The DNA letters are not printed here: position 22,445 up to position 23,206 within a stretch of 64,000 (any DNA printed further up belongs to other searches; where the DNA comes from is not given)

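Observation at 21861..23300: Tandem segmental duplication creating two pilin paralogs and a fossil htrA 3' end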

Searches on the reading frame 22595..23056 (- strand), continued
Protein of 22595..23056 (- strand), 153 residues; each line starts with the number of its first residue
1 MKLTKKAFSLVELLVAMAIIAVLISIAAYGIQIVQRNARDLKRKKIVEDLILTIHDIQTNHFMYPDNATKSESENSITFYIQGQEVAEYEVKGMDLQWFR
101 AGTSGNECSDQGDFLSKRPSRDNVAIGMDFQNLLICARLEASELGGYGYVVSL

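Call 67: find_encoding_contigs(protein=P0023, flank=3000, max_places=1)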
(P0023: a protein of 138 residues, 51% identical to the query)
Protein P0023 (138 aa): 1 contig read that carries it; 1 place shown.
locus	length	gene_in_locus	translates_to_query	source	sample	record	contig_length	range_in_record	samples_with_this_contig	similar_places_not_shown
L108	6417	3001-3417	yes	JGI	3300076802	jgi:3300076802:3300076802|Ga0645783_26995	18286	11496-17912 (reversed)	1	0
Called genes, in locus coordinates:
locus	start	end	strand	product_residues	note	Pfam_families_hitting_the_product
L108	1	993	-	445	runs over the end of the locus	PF01547:SBP_bac_1, PF13416:SBP_bac_8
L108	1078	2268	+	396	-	-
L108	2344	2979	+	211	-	-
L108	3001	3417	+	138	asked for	PF07963:N_methyl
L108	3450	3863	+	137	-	PF07963:N_methyl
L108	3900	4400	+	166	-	-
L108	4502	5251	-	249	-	-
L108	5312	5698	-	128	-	-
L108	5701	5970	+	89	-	-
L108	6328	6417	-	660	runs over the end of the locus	PF01411:tRNA-synt_2c, PF07973:tRNA_SAD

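Call 68: find_encoding_contigs(protein=P0025, flank=3000, max_places=1)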
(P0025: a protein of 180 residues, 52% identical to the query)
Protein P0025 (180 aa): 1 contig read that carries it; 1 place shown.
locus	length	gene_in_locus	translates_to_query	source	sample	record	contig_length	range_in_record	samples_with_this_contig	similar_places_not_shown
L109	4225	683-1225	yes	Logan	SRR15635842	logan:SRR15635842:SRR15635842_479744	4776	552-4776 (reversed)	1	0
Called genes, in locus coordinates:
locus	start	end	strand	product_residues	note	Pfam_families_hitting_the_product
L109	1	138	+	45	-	?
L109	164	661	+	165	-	PF07963:N_methyl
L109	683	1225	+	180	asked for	PF07963:N_methyl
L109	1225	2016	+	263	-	PF06750:A24_N_bact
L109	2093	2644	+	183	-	-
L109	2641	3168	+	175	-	-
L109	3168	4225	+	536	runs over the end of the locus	?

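Call 69: find_encoding_contigs(protein=P0029, flank=3000, max_places=1)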
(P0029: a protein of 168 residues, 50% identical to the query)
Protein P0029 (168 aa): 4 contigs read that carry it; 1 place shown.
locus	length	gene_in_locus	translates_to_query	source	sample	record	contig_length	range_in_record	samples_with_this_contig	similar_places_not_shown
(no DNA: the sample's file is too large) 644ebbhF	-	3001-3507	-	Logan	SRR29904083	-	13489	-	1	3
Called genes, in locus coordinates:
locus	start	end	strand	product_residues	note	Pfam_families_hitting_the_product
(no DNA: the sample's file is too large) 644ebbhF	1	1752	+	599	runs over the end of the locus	PF00437:T2SSE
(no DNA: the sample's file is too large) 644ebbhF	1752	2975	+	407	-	PF28597:T2SSF_N, PF00482:T2SSF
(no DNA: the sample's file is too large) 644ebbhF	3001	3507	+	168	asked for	PF07963:N_methyl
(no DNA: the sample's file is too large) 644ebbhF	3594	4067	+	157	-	PF07963:N_methyl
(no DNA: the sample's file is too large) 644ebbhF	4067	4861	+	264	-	PF06750:A24_N_bact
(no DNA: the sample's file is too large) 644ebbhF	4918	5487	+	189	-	-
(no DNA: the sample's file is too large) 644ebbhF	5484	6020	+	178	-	-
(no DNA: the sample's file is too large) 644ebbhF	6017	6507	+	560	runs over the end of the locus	PF07963:N_methyl (weak)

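Call 73: search_solved_structures(query=A2, max_evalue=0.01)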
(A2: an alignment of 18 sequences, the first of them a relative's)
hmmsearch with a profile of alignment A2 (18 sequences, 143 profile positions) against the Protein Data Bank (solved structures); distinct sequences matched with E-value up to 0.01: 3.
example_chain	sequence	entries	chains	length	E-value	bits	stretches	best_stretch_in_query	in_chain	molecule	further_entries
8pfb_G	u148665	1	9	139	0.00013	25.2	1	7-80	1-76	Type IV pilin PilE1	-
7tgg_A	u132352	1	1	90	0.00014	25.2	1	2-26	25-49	Geopilin domain 1 protein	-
9egp_A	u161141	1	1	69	0.00032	24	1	2-26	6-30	Geopilin domain 1 protein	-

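Call 77: search_protein_families(library=pfam, proteins=[L039:5591-5788:-, L039:3950-4612:+, L038:4097-4960:+], max_evalue=0.01)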
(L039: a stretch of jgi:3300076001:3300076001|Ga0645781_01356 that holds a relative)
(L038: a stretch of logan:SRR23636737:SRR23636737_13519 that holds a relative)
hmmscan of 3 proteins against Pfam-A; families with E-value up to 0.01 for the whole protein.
L039:5591-5788:- (65 aa): 0 families

L039:3950-4612:+ (220 aa): 0 families

L038:4097-4960:+ (287 aa): 2 families
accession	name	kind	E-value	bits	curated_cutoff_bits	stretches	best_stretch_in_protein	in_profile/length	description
PF07963.17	N_methyl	-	1.7e-07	31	21.2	1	4-27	2-25/27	Prokaryotic N-terminal methylation motif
PF03258.20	Baculo_FP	-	0.0057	17.2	24.7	0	27-87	4-54/85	Baculovirus FP protein domain 1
